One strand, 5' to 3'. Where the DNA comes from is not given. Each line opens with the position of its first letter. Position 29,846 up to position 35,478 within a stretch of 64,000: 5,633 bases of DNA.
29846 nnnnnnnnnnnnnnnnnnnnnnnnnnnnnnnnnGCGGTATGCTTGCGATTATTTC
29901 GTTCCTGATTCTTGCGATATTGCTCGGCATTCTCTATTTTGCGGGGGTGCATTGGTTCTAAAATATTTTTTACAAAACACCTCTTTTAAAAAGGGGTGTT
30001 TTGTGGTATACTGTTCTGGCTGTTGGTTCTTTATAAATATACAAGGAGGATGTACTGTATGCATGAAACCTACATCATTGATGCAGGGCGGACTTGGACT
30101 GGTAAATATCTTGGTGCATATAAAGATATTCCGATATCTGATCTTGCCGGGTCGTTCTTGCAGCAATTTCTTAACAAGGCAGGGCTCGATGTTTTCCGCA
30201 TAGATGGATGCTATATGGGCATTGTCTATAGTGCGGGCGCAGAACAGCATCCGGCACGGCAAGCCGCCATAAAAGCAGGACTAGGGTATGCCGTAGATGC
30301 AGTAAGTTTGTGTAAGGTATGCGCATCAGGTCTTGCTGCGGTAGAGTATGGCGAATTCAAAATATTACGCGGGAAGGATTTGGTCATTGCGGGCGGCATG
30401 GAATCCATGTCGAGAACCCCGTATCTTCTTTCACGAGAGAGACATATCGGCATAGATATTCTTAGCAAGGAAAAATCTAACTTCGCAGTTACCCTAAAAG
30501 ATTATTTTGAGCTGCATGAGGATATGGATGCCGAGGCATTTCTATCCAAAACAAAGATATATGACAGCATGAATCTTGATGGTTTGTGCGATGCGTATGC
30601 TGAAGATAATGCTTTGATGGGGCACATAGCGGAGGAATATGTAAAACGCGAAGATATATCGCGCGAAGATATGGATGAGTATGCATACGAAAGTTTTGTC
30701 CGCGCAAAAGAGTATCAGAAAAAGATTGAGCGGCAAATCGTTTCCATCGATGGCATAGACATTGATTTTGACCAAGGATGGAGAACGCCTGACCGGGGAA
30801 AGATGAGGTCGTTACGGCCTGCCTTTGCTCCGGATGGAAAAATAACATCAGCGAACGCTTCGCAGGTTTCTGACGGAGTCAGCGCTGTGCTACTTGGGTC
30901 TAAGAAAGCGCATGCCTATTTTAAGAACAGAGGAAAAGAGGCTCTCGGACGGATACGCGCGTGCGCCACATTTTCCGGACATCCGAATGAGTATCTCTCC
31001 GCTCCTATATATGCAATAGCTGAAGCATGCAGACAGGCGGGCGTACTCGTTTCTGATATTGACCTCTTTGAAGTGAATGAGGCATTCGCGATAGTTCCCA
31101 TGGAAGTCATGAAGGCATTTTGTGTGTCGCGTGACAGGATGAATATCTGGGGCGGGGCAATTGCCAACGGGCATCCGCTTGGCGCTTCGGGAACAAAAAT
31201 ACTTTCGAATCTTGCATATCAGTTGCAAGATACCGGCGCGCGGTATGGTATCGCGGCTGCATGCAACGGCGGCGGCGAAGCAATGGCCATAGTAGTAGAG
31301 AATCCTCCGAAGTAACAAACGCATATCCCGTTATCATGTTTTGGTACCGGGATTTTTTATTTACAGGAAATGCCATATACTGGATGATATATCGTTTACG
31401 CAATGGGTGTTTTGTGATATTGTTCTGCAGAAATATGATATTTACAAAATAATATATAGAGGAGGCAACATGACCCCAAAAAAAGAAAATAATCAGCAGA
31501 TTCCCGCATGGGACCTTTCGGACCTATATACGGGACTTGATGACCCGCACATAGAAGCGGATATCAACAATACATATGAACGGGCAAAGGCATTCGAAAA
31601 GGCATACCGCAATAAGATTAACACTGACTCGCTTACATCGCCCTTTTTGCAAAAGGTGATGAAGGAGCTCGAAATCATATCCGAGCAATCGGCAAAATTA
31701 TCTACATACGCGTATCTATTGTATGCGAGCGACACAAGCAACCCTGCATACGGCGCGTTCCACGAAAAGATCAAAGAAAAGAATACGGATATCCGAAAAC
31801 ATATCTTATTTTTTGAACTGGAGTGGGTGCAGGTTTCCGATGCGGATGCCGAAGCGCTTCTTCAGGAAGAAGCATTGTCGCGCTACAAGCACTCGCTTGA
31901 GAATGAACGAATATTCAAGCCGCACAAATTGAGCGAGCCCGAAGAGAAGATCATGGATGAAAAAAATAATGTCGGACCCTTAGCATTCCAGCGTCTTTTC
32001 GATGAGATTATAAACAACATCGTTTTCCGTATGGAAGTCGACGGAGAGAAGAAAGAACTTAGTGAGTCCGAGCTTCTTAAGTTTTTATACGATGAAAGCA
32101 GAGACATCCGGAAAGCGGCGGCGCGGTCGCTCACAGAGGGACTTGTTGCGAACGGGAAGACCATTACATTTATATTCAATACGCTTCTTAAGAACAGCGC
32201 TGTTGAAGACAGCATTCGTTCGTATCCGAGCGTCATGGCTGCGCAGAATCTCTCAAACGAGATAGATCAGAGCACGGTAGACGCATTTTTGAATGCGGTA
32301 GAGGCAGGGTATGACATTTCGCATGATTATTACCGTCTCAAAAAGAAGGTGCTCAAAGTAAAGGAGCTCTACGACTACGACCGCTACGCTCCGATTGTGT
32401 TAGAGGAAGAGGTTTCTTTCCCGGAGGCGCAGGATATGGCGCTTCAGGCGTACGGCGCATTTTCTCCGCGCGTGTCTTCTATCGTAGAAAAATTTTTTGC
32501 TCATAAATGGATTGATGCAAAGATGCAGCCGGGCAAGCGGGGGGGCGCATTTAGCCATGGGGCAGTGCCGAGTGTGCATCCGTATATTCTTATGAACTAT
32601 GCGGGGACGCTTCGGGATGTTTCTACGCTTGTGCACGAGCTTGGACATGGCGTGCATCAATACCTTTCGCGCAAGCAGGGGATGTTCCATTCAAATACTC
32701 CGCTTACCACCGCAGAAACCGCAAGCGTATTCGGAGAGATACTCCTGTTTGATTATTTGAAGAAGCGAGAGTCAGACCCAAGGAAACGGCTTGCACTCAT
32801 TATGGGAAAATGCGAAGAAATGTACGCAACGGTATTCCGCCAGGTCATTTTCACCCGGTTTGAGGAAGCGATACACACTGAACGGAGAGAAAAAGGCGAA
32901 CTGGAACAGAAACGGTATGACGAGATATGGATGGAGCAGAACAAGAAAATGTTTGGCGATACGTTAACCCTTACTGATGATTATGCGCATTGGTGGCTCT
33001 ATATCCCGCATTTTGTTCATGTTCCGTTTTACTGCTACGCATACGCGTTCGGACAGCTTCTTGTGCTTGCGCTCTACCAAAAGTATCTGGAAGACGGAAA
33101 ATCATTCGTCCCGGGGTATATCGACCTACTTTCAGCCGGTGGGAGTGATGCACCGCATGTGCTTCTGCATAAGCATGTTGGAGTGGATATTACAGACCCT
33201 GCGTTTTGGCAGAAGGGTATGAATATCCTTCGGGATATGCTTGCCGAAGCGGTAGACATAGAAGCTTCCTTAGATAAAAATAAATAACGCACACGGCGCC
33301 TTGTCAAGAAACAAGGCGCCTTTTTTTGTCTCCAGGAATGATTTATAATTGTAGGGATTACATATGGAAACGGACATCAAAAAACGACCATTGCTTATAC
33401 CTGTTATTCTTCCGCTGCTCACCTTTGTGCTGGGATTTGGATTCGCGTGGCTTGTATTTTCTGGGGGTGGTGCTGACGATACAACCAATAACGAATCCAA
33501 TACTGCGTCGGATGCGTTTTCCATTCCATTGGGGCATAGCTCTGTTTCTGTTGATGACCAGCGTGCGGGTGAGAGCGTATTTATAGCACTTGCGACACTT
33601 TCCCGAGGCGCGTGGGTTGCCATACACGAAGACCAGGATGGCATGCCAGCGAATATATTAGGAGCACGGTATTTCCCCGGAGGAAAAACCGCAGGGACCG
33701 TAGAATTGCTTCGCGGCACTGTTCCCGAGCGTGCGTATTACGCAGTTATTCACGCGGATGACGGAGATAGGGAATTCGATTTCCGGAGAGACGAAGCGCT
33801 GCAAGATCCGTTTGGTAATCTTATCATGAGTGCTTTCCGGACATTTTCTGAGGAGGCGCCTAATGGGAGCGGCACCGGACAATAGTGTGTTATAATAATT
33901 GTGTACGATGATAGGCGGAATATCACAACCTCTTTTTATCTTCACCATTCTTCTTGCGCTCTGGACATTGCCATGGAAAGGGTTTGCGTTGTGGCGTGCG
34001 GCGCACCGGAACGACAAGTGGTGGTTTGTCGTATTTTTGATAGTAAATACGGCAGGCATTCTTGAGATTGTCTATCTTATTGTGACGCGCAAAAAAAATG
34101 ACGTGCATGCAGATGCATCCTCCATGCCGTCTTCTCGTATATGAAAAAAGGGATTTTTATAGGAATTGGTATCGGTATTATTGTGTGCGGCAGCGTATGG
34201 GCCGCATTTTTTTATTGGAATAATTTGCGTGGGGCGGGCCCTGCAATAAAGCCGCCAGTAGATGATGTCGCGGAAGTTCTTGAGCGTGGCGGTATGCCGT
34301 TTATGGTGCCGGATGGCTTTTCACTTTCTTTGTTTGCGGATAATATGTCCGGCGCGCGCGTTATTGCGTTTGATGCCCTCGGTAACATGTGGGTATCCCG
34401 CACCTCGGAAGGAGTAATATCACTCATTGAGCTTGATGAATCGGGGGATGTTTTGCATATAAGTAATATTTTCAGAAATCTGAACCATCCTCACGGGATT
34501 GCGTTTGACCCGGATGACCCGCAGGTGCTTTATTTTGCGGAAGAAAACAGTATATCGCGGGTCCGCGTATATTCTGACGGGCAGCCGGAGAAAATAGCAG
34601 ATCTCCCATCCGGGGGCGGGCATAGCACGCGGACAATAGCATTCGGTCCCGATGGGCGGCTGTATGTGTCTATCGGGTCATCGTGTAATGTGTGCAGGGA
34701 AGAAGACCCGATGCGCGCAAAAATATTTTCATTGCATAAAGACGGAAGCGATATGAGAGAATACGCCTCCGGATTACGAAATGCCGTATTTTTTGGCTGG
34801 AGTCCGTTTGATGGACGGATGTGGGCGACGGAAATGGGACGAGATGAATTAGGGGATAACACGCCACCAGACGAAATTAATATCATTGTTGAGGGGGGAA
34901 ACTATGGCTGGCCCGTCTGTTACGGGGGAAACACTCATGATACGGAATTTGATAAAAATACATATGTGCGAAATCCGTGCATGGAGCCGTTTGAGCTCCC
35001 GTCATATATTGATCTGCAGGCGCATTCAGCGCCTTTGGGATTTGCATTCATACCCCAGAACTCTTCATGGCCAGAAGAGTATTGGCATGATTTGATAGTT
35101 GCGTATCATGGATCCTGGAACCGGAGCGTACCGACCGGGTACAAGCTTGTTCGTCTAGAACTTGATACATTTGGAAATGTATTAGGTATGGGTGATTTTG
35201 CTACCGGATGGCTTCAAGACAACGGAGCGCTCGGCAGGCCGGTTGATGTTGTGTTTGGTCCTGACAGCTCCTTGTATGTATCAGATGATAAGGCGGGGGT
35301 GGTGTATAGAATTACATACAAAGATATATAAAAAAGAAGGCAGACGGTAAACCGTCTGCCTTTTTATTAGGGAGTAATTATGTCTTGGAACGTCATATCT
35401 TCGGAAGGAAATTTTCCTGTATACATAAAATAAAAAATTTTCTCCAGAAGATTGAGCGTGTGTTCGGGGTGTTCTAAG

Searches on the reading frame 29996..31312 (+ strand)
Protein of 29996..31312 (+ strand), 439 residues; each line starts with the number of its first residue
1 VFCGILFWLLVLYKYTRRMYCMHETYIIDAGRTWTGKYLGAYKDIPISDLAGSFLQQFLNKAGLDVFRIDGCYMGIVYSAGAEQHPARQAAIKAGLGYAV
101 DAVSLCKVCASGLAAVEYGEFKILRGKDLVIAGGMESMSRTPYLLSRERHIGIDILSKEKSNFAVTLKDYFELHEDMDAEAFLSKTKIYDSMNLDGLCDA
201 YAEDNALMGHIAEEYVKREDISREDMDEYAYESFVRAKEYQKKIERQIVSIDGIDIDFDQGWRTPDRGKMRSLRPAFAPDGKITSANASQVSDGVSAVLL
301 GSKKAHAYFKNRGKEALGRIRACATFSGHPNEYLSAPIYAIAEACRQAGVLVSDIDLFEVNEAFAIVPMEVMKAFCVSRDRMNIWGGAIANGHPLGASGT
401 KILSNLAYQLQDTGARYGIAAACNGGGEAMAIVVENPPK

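Call 40: search_protein_families(library=pfam, proteins=[window:29996-31312:+], max_evalue=0.0001)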
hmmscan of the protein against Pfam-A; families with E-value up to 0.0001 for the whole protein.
window:29996-31312:+ (439 aa): 2 families
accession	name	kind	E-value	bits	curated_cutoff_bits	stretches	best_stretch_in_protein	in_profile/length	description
PF00108.29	Thiolase_N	-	3.5e-52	177.8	26.4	1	26-303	2-259/260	Thiolase, N-terminal domain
PF02803.24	Thiolase_C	-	1.6e-36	125.1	27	1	316-435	3-122/123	Thiolase, C-terminal domain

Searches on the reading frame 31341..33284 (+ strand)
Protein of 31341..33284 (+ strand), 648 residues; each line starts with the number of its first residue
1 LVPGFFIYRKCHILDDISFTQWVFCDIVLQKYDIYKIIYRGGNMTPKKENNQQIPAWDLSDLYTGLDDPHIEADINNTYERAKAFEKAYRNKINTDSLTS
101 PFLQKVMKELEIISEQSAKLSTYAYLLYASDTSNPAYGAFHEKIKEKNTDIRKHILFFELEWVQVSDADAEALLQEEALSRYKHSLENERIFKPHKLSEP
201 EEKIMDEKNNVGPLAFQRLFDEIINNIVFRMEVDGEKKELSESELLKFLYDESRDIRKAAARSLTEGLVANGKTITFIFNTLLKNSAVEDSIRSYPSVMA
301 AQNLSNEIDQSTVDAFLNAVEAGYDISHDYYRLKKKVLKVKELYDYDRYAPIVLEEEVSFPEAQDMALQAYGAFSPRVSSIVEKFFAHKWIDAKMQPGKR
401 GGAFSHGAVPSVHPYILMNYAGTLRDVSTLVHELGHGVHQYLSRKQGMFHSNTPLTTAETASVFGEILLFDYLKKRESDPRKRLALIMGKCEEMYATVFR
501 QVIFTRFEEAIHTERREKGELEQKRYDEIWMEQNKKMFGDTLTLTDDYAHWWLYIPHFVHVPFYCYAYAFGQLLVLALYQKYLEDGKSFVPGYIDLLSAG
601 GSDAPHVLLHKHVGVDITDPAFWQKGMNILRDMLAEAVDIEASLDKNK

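Call 40: search_protein_families(library=pfam, proteins=[window:31341-33284:+], max_evalue=0.0001)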
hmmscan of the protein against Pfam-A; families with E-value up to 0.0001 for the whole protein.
window:31341-33284:+ (648 aa): 2 families
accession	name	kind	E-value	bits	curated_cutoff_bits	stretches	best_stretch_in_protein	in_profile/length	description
PF01432.26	Peptidase_M3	-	5.5e-53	181.4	27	1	249-628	3-456/457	Peptidase family M3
PF08439.15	Peptidase_M3_N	-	1.9e-14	54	25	1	161-229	1-70/70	Oligopeptidase F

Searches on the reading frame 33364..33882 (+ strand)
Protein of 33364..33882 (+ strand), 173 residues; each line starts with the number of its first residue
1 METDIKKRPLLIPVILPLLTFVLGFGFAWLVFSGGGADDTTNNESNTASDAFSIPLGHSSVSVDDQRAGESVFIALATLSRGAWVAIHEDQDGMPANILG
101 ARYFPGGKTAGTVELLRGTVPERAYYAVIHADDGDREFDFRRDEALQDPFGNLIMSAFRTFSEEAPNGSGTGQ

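Call 69: search_protein_families(library=pfam, proteins=[window:33364-33882:+], max_evalue=0.001)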
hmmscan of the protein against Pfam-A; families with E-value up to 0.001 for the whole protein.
window:33364-33882:+ (173 aa): 1 family
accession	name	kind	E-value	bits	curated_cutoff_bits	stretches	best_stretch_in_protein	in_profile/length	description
PF23951.1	DUF7282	-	3.8e-12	46.8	27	1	60-148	2-95/112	Domain of unknown function (DUF7282)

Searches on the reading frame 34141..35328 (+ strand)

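Call 40: search_protein_families(library=pfam, proteins=[window:34141-35328:+], max_evalue=0.0001)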
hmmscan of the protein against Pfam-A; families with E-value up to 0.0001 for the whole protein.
window:34141-35328:+ (396 aa): 3 families
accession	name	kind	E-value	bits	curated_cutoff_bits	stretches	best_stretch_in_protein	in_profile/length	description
PF07995.17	GSDH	-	1.1e-16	61.5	25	1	157-386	110-328/332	Glucose / Sorbosone dehydrogenase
PF24684.1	Vgb_lyase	-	2.3e-08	33.6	50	1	68-204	53-182/290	Virginiamycin B lyase family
PF23500.1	DUF7133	-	6.8e-05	22.8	27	0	364-382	328-346/385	Domain of unknown function (DUF7133)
